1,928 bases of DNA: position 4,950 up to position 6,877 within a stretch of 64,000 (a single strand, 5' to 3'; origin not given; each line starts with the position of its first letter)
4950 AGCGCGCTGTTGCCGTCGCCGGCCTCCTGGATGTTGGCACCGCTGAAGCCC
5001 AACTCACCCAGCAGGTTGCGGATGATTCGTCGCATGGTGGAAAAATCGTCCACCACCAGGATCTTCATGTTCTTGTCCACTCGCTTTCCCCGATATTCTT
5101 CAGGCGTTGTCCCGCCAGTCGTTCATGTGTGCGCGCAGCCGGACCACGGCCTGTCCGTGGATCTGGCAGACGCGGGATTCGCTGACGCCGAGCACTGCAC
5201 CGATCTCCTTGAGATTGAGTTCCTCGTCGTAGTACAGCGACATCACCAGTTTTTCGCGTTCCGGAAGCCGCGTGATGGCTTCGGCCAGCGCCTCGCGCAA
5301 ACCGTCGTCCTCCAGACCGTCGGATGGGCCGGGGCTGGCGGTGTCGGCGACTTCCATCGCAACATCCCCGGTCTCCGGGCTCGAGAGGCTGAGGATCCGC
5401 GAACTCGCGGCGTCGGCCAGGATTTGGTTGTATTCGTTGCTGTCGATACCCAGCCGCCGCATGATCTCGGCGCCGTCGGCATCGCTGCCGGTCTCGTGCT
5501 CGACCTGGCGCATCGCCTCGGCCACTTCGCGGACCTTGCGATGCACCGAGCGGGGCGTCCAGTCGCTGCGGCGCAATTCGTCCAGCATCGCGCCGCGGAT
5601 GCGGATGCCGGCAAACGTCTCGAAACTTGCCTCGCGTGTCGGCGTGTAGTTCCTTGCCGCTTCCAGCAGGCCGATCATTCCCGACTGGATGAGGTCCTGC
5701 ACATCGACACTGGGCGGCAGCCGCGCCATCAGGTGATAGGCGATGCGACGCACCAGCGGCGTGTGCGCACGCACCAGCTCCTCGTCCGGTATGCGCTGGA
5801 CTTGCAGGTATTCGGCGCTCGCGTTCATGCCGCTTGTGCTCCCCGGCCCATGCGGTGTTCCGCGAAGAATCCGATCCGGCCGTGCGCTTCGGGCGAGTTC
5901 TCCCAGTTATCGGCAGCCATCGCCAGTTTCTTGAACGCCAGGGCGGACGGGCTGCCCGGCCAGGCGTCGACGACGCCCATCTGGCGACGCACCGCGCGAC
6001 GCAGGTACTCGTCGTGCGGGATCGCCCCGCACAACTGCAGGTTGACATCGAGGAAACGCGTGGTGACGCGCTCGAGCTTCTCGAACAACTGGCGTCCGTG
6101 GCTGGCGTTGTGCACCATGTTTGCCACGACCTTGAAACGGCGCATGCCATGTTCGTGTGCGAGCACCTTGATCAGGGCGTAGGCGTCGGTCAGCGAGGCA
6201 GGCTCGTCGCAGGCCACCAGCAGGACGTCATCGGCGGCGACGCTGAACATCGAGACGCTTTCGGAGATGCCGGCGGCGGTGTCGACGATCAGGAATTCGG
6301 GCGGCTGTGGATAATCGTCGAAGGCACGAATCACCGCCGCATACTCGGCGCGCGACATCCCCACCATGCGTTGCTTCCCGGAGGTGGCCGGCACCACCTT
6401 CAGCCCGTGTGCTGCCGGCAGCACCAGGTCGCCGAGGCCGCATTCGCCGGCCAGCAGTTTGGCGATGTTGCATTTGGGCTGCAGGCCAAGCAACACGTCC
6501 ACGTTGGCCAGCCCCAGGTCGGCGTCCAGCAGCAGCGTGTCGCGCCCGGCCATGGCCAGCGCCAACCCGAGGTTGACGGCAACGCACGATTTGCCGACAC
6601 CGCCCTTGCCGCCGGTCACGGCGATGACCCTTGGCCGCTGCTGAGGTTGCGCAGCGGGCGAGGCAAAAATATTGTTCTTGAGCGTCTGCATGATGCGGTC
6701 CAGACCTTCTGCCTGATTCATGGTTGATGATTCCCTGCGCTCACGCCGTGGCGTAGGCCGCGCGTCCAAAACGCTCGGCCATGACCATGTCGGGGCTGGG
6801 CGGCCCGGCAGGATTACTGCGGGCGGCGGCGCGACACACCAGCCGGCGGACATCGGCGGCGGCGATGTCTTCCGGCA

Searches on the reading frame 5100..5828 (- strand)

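Call 43: search_protein_families(library=pfam, proteins=[window:5100-5828:-])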
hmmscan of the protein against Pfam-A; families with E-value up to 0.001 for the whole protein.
window:5100-5828:- (242 aa): 5 families
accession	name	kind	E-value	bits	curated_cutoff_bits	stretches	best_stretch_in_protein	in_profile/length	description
PF04542.20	Sigma70_r2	-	5.5e-19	68.2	24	1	18-91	1-71/71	Sigma-70 region 2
PF04545.22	Sigma70_r4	-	1.9e-17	63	24.1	1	184-233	1-50/50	Sigma-70, region 4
PF08281.18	Sigma70_r4_2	-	5.4e-08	32.8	25.7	1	178-220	1-43/54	Sigma-70, region 4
PF04539.22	Sigma70_r3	-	9.7e-08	32.5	25.3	1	98-169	2-75/78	Sigma-70 region 3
PF13384.12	HTH_23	-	0.00012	22.2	24.6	0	190-223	4-37/50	Homeodomain-like domain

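Call 74: search_protein_families(library=ncbifam, proteins=[window:5100-5828:-], max_evalue=0.00001)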
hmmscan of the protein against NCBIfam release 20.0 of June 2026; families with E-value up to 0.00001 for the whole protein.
window:5100-5828:- (242 aa): 56 families (the best 25 are shown)
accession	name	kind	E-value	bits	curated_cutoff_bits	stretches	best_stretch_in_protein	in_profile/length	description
NF005413.0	PRK06986.1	subfamily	2.3e-88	296.1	201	1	3-239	3-240/241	RNA polymerase sigma factor FliA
TIGR02479.1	FliA_WhiG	subfamily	2e-80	269.7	189.6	1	18-235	1-223/224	FliA/WhiG family RNA polymerase sigma factor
NF004935.0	PRK06288.1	equivalog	2.8e-60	204.2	343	1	16-238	36-265/270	RNA polymerase sigma factor WhiG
NF005809.0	PRK07670.1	equivalog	3.5e-53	180.7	326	1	16-236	26-251/255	FliA/WhiG family RNA polymerase sigma factor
NF004572.0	PRK05911.1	equivalog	4.9e-44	150.6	378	1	16-236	26-254/257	RNA polymerase sigma factor sigma-28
NF009091.0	PRK12427.1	equivalog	9.4e-41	140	339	1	17-234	19-230/233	FliA/WhiG family RNA polymerase sigma factor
TIGR02937.1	sigma70-ECF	superfamily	1.5e-32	112.6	42.9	1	16-233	4-163/165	sigma-70 family RNA polymerase sigma factor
TIGR02980.1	SigBFG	subfamily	1.4e-27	96.8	234.35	1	16-235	6-226/227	SigB/SigF/SigG family RNA polymerase sigma factor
TIGR02997.1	Sig70-cyanoRpoD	subfamily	7.3e-22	78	384.5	1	8-232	69-298/298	RNA polymerase sigma factor, RpoD/SigA family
TIGR02941.1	Sigma_B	equivalog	3.5e-20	72.5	315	1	15-233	31-251/255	RNA polymerase sigma factor SigB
NF005644.0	PRK07408.1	subfamily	4.8e-20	72.3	261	1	16-235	30-253/258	RNA polymerase sigma factor SigF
NF005514.0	PRK07122.1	subfamily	4.8e-19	68.5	372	1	10-235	38-263/264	RNA polymerase sigma factor SigF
NF041931.2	MzaA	equivalog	9.1e-18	64.4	800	1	15-234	477-704/726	MZA anti-phage system associated sigma-70 family RNA polymerase sigma factor MzaA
TIGR02393.1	RpoD_Cterm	equivalog_domain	3.5e-17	62.8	354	1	16-234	3-227/238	RNA polymerase sigma factor RpoD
TIGR02394.1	rpoS_proteo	equivalog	5.9e-17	62.1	378.7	1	24-236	57-275/285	RNA polymerase sigma factor RpoS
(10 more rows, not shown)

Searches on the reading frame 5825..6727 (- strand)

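Call 43: search_protein_families(library=pfam, proteins=[window:5825-6727:-])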
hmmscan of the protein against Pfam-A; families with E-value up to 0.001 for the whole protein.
window:5825-6727:- (300 aa): 6 families
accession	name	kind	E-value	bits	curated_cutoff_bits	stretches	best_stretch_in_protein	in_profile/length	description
PF01656.29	CbiA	-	4e-17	62.8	25.4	1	35-250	1-123/125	CobQ/CobB/MinD/ParA nucleotide binding domain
PF10609.15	ParA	-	3.9e-16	59.7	27.1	1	33-269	4-242/246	NUBPL iron-transfer P-loop NTPase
PF13614.12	AAA_31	-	1.7e-11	44.8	27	1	33-189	2-164/177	AAA domain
PF00142.24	Fer4_NifH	-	9.2e-08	32.3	25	0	164-273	140-245/271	4Fe-4S iron sulfur cluster binding proteins, NifH/frxC family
PF09140.17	MipZ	-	9.3e-06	25.6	20.7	1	34-215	2-169/262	ATPase MipZ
PF02374.21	ArsA_ATPase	-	7.7e-05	22.5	24.3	1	37-70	5-38/305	Anion-transporting ATPase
